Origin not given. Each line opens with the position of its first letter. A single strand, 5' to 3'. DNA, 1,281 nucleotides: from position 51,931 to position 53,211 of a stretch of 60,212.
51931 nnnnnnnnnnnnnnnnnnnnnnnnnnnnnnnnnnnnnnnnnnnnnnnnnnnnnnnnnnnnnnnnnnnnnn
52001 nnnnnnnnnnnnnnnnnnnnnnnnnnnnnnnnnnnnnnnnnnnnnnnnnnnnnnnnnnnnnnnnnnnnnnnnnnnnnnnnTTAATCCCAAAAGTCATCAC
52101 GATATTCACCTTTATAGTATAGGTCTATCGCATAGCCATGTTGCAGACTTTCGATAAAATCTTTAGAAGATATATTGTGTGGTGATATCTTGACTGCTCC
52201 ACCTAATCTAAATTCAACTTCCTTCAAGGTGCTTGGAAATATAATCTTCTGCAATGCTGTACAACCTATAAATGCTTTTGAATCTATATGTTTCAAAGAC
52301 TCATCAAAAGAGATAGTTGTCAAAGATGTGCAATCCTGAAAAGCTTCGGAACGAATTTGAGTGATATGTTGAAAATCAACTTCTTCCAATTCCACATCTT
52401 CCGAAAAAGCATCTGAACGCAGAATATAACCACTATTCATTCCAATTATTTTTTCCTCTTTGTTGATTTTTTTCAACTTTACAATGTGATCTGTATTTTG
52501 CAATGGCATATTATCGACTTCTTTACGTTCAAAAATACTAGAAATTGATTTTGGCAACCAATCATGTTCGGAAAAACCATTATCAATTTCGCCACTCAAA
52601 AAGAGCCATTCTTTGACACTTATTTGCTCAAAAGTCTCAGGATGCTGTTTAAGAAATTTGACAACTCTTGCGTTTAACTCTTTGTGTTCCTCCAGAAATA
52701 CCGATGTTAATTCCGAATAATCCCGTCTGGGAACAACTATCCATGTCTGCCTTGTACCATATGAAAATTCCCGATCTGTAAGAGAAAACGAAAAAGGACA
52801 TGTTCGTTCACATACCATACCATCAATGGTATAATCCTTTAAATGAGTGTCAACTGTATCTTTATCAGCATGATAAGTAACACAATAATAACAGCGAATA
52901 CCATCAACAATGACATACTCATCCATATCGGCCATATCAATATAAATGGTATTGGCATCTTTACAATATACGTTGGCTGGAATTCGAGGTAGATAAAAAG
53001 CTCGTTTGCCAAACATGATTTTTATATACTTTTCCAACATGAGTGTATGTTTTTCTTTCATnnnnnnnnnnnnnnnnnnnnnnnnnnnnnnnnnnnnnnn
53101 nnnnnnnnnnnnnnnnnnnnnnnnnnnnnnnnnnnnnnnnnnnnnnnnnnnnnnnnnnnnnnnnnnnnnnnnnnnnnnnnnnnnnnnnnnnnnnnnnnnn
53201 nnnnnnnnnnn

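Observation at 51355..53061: Co-oriented LRR protein plus endonuclease-III-like HhH protein: a possible sensor/effector pair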

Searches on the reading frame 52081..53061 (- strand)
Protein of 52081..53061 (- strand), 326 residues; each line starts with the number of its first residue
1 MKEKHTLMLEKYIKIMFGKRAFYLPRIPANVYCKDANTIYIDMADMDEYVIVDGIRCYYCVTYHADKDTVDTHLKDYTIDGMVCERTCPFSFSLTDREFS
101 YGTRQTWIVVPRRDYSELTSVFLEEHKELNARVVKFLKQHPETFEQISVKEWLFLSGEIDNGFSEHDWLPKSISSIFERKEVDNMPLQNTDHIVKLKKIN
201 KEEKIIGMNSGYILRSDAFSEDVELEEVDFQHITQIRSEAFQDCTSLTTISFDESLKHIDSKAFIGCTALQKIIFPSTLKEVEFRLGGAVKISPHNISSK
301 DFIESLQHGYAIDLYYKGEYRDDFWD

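Call 3: search_protein_families(library=pfam, proteins=[window:52081-53061:-], max_evalue=1)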
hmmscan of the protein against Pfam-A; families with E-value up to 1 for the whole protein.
window:52081-53061:- (326 aa): 2 families
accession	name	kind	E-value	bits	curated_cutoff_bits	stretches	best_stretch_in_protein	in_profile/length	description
PF13306.12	LRR_5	-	4.7e-14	52.8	27.7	1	215-282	4-70/127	BspA type Leucine rich repeat region (6 copies)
PF13855.12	LRR_8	-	4.5e-05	23.6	27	1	228-273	8-54/61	Leucine rich repeat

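Call 4: search_protein_families(library=padloc, proteins=[window:52081-53061:-], max_evalue=1)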
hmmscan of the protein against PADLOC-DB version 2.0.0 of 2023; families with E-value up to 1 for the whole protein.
window:52081-53061:- (326 aa): 0 families

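Call 5: search_protein_families(library=ncbifam, proteins=[window:52081-53061:-], max_evalue=1)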
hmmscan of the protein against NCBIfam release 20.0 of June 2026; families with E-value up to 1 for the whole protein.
window:52081-53061:- (326 aa): 1 family
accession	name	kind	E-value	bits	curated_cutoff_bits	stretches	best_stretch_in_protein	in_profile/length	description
NF047961.1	adhesin_HupY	equivalog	0.0019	16.3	1250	1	206-285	191-271/978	leucine-rich repeat adhesin HupY/LrrG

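Call 49: find_homologous_proteins(query=window:52081-53061:-)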
Query window:52081-53061:- (326 aa): 95 proteins with E <= 0.001 among 900 candidates.
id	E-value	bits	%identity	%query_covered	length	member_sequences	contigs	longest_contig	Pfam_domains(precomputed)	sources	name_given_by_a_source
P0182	2.1e-220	749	100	100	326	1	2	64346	PF13306.13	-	-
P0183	7.5e-74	267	69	54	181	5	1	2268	-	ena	-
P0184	1.3e-71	260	69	54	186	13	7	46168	-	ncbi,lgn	-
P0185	2.5e-69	252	67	54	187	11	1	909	-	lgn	-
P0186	1.8e-66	243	61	54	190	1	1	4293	-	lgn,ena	-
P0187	1.4e-65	240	64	51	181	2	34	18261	-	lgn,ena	-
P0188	1.2e-62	230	58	54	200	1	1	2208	-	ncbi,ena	-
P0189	9.3e-62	227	59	54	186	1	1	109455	-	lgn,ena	-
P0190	4.1e-61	225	59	54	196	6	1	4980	-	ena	-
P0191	1.3e-58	217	57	53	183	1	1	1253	-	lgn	-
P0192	7.6e-54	201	53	54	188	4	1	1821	-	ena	-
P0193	1.3e-47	181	49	52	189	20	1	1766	-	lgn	-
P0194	4.3e-47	179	47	53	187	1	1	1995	-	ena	-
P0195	7.5e-46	175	47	52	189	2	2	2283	-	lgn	-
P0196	4.5e-26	110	40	21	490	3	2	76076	PF13306.13,PF13855.13,PF23952.2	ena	-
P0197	7.3e-23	99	42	20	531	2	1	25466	PF13306.13,PF13855.13,PF07833.17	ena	-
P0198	3.2e-22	97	36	20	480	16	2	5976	PF13306.13,PF12799.14,PF13855.13,PF23952.2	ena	-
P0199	1.5e-21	95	34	24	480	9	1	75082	PF13306.13,PF13855.13,PF23952.2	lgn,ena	-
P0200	2.3e-21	95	33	22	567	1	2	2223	PF13306.13,PF13855.13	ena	-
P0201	2.3e-21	95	34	21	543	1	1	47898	PF13306.13,PF18962.8,PF12799.14,PF13855.13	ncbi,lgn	-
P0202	5.2e-21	93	44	17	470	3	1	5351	PF13306.13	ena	-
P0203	9.6e-21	93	30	50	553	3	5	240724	PF13306.13,PF12799.14,PF13855.13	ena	-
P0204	1.0e-18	86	34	20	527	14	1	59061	PF13306.13,PF13676.12,PF13855.13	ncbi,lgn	-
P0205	3.1e-18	84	26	33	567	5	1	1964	PF13306.13,PF12799.14,PF13855.13,PF23952.2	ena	-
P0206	3.1e-18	84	42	16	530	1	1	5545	PF13306.13,PF13855.13,PF23952.2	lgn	-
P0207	3.9e-18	84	38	19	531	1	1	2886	PF13306.13,PF12799.14,PF13855.13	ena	-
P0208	1.2e-17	82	39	16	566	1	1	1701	PF13306.13,PF13855.13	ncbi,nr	ncbi:MAG: leucine-rich repeat domain-containing protein, partial [Clostridiales bacterium]|nr:leucin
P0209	1.4e-17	82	34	27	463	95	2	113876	PF13306.13,PF12799.14,PF13855.13,PF23952.2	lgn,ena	-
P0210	2.3e-17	81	37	15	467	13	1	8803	PF13306.13,PF13855.13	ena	-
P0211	2.8e-17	81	24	33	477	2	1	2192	PF13306.13,PF13855.13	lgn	-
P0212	3.6e-17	81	42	18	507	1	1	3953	PF13306.13,PF13855.13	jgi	jgi:hypothetical protein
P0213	2.8e-16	78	34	20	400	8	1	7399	PF13306.13,PF13855.13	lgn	-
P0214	4.7e-16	77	35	20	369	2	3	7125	PF13306.13,PF13855.13,PF23952.2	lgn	-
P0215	6.7e-16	77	37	21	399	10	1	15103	PF13306.13,PF13855.13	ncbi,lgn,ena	-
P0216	8.2e-16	76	40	24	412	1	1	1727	PF13306.13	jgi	-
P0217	1.0e-15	76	35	16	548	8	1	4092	PF13306.13,PF13855.13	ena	-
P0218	1.1e-15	76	37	21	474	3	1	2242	PF13306.13,PF13855.13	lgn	-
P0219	2.2e-15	75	34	25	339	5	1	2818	PF13306.13,PF13855.13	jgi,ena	-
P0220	5.7e-15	74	38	19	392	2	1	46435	PF13306.13,PF13855.13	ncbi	-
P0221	8.3e-15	73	37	20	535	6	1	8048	PF13306.13,PF12799.14,PF13855.13,PF23952.2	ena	-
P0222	8.6e-15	73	31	28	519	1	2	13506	PF13306.13,PF00395.26,PF13855.13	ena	-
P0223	1.0e-14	73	34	21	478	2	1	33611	PF13306.13,PF13855.13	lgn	-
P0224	1.5e-14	72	42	21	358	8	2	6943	PF13306.13,PF13855.13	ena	-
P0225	4.7e-14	71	26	25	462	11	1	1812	PF13306.13,PF12799.14,PF13855.13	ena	-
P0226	5.2e-14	70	35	21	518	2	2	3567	PF13306.13,PF13855.13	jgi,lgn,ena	jgi:hypothetical protein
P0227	1.1e-13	69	32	36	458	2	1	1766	PF13306.13,PF13855.13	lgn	-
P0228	1.4e-13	69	35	16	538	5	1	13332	PF13306.13,PF13855.13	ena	-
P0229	1.7e-13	69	32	20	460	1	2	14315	PF13306.13,PF13855.13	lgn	-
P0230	3.1e-13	68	38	16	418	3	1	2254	PF13306.13,PF12799.14,PF13855.13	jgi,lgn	-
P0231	3.3e-12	64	36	20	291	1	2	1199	PF13306.13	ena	-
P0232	1.2e-11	63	34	17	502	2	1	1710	PF13306.13,PF13855.13,PF23952.2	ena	-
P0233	1.3e-11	62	36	15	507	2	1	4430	PF13306.13,PF12799.14,PF13855.13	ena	-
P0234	2.5e-11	62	29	21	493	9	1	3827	PF13306.13,PF00404.25,PF13855.13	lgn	-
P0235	2.6e-11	62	40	16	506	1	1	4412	PF13306.13,PF13855.13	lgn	-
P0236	2.8e-11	61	46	12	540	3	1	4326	PF13306.13,PF13855.13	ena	-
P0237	5.2e-11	61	37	21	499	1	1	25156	PF13306.13,PF13855.13,PF23952.2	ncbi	-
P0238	7.2e-11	60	28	21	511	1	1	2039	PF13306.13,PF18885.7,PF13855.13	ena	-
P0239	1.8e-10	59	38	18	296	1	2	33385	PF13306.13,PF12799.14,PF13855.13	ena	-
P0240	2.4e-10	58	40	15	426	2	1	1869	PF13306.13,PF13855.13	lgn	-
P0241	5.4e-10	57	30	20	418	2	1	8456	PF13306.13,PF13855.13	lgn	-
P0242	8.1e-10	57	32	29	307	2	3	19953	PF13306.13,PF13855.13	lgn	-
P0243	1.7e-9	56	34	21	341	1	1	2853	PF13306.13,PF13855.13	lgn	-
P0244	2.0e-9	55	37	16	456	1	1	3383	PF13306.13,PF13855.13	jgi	jgi:hypothetical protein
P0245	3.8e-9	54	41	15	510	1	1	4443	PF13306.13,PF13855.13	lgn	-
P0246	5.0e-9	54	32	23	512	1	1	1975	PF13306.13,PF13855.13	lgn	-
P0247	5.1e-9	54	29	37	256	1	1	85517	PF13306.13,PF13855.13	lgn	-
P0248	7.2e-9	53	30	32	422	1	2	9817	PF13306.13,PF12799.14,PF13855.13,PF23952.2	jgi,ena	-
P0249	7.9e-9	53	30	25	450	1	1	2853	PF13306.13,PF13855.13,PF23952.2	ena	-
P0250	8.0e-9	53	34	23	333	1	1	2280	PF13306.13,PF13855.13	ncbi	-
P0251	1.8e-8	52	38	18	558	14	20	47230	PF13306.13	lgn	-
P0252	6.1e-8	50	40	16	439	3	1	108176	PF13306.13,PF13855.13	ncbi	-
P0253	9.3e-8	50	40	21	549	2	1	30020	PF13306.13,PF13676.12,PF13855.13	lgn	-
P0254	1.3e-7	49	31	20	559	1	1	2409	PF13306.13,PF00395.26,PF13855.13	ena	-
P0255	1.7e-7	49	34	19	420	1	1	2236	PF13306.13,PF13855.13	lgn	-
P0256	1.7e-7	49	42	19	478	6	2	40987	PF13306.13,PF13855.13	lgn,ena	-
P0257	1.8e-7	49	35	22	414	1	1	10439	PF13306.13,PF13855.13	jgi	-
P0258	1.9e-7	49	35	21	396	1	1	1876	PF13306.13,PF13855.13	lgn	-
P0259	2.9e-7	48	38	13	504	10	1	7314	PF13306.13,PF12799.14,PF13855.13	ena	-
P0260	6.8e-7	47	31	21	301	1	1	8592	PF13306.13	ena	-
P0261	7.3e-7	47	31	18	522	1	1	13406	PF13306.13,PF13855.13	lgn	-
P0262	2.5e-6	45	45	14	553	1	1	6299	PF13306.13,PF13855.13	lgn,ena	-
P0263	3.7e-6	45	28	36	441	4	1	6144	PF13306.13,PF13855.13,PF23952.2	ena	-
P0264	4.5e-6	44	45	14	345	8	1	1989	PF13306.13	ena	-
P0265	4.5e-6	44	33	16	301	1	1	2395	PF13306.13,PF13855.13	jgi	jgi:hypothetical protein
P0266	5.1e-6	44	46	19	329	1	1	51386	PF13306.13,PF13855.13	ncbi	-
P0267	1.3e-5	43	36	22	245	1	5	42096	PF13306.13,PF13855.13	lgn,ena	-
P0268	1.9e-5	42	37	20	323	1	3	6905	PF13306.13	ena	-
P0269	2.4e-5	42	31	16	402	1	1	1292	PF13306.13,PF13855.13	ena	-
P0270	2.8e-5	42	28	35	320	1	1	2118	PF13306.13,PF13855.13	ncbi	-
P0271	5.9e-5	41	33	17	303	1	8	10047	PF13306.13,PF13855.13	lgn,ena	-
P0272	1.5e-4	39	43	22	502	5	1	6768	PF13306.13,PF13855.13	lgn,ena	-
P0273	1.5e-4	39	33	27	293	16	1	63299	PF13306.13,PF13855.13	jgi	jgi:hypothetical protein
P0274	3.8e-4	38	31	18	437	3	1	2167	PF13306.13,PF12799.14,PF13855.13,PF23952.2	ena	-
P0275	4.6e-4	38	39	25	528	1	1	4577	PF13306.13,PF19789.7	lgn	-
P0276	8.3e-4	37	37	18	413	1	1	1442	PF13306.13,PF13855.13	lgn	-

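Call 50: find_encoding_contigs(protein=P0184, flank=6000, max_places=4)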
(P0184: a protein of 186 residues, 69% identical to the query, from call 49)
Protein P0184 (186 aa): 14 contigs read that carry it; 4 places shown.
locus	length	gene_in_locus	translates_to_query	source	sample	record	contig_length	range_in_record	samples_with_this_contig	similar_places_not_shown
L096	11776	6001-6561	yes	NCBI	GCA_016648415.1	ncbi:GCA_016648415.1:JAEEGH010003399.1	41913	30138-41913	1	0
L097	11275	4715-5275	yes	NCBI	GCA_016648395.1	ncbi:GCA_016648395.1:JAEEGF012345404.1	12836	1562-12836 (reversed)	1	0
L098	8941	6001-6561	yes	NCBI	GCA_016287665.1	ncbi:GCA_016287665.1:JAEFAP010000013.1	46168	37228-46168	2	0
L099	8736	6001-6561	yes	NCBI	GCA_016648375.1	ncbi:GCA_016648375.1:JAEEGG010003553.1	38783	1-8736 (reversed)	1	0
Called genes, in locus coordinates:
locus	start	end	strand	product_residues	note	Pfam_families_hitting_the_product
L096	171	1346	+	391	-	PF14281:PDDEXK_4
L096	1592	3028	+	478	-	PF01637:ATPase_2, PF13173:AAA_14 (faint)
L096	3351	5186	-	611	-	PF14281:PDDEXK_4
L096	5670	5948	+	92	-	-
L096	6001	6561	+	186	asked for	-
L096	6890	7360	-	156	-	-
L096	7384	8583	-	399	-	PF13306:LRR_5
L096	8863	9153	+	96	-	-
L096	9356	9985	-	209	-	PF13306:LRR_5, PF13855:LRR_8 (faint), PF13306:LRR_5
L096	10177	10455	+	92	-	-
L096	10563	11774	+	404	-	?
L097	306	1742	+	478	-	PF01637:ATPase_2, PF13173:AAA_14 (faint)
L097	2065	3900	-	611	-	PF14281:PDDEXK_4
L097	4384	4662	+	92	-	-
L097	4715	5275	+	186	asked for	-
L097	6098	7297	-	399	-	PF13306:LRR_5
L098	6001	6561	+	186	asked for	-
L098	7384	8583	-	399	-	PF13306:LRR_5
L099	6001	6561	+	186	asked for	-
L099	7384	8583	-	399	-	PF13306:LRR_5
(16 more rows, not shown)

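Call 51: find_encoding_contigs(protein=P0189, flank=6000, max_places=2)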
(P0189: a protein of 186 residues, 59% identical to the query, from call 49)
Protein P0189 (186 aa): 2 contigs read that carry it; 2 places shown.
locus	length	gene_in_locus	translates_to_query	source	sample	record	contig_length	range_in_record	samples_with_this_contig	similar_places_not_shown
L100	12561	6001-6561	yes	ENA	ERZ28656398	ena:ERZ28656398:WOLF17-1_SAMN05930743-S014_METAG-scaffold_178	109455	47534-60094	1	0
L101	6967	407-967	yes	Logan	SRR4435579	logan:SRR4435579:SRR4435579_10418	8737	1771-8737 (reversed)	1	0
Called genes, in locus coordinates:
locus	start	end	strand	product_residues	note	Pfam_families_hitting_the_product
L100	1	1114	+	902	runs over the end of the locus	PF02493:MORN (weak), PF14412:AHH (weak)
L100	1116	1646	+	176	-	-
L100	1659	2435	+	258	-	PF00691:OmpA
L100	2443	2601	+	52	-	-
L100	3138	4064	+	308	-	PF13280:WYL, PF25583:WCX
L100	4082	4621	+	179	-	PF03852:Vsr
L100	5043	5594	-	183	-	-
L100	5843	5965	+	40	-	-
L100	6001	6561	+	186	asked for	-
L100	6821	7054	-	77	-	-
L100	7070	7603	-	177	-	-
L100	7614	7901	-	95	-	PF06013:WXG100 (weak)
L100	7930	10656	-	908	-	PF01580:FtsK_SpoIIIE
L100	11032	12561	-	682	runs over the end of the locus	-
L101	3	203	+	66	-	?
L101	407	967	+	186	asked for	-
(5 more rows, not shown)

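Call 52: find_encoding_contigs(protein=P0187, flank=6000, max_places=4)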
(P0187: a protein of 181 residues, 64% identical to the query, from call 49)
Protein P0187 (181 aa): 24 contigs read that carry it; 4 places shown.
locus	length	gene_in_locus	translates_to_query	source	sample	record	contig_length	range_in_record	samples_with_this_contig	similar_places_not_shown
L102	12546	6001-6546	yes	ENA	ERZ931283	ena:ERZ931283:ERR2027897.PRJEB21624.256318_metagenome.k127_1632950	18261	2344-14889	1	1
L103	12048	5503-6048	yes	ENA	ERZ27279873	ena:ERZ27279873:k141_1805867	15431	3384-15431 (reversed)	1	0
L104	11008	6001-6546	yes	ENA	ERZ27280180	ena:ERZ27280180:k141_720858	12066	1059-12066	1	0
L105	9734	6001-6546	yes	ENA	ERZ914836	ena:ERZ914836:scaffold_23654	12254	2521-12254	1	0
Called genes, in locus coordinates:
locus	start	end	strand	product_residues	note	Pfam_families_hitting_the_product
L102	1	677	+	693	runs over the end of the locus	PF13306:LRR_5, PF13855:LRR_8 (faint), PF13306:LRR_5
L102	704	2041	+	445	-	-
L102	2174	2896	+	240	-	-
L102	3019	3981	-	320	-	PF13306:LRR_5 (faint)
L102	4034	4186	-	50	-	-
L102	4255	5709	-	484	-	PF13855:LRR_8 (faint), PF13306:LRR_5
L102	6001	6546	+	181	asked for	-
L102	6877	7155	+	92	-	-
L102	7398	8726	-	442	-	-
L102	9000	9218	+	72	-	-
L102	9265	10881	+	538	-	PF00004:AAA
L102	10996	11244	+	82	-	-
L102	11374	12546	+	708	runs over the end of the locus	PF03235:GmrSD_N, PF07510:GmrSD_C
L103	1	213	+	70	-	?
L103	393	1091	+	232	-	-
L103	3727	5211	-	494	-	PF13855:LRR_8 (faint), PF13306:LRR_5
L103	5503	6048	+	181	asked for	-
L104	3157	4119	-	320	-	PF13306:LRR_5 (faint)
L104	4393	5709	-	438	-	PF13306:LRR_5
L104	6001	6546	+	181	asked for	-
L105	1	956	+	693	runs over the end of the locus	PF13306:LRR_5, PF13855:LRR_8 (faint), PF13306:LRR_5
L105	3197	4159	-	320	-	PF13306:LRR_5 (faint)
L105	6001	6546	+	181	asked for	-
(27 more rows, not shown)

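Call 60: search_protein_families(library=pfam, proteins=[P0184, L096:6890-7360:-], max_evalue=0.01)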
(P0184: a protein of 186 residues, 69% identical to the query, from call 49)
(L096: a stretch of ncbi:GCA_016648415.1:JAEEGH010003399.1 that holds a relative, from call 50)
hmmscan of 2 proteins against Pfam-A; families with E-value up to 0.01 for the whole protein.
P0184 (186 aa): 0 families

L096:6890-7360:- (156 aa): 0 families

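Call 78: search_protein_families(library=phrogs, proteins=[window:52081-53061:-, P0184], max_evalue=0.01)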
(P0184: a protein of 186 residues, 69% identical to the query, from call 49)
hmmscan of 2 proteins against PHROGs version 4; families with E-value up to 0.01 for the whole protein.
window:52081-53061:- (326 aa): 2 families
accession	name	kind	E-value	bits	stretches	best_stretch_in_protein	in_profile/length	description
phrog_35892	-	unknown function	2.2e-05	23.2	1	233-282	110-159/1181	-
phrog_18805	-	unknown function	0.00058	19.8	1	216-281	347-411/457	-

P0184 (186 aa): 1 family
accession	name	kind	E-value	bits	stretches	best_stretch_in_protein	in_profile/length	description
phrog_2259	-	DNA, RNA and nucleotide metabolism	0.0099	16.5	0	64-148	35-96/186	Rnase H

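Call 80: predict_structure(alignment_id=A4)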
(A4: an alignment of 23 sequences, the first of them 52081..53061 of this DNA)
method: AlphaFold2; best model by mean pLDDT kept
length: 326 residues; sequences in the alignment: 23
mean_pLDDT: 53.9   pTM: 0.38
mean pLDDT of the five models: 53.9, 52.8, 52.1, 48.8, 48.6
residues with pLDDT >= 90: 6; 70-90: 82; 50-70: 66; < 50: 172
segments of 3 or more residues with pLDDT < 50: 1-10, 97-113, 178-274, 278-300, 303-326
pLDDT, mean of each block of 10 residues (from residue 1): 35 68 67 83 65 60 85 66 68 58 39 65 86 87 78 85 61 53 29 29 37 39 40 39 33 42 36 46 35 43 45 35 34
secondary structure, 60 per line:
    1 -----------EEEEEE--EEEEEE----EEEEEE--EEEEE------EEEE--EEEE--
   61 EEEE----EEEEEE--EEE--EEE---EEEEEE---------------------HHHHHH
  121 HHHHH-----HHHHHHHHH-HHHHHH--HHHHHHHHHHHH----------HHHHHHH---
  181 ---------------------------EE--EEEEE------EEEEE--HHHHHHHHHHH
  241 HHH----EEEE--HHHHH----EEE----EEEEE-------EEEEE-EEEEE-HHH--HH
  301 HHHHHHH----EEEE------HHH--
elements in order: E12-17 E20-25 E30-35 E38-42 E49-52 E55-58 E61-64 E69-74 E77-79 E82-84 E88-93 H115-125 H131-139 H141-146 H149-160 H171-177 E212-216 E223-227 H230-243 E248-251 H254-258 E263-265 E270-274 E282-286 E288-292 H299-307 E312-315
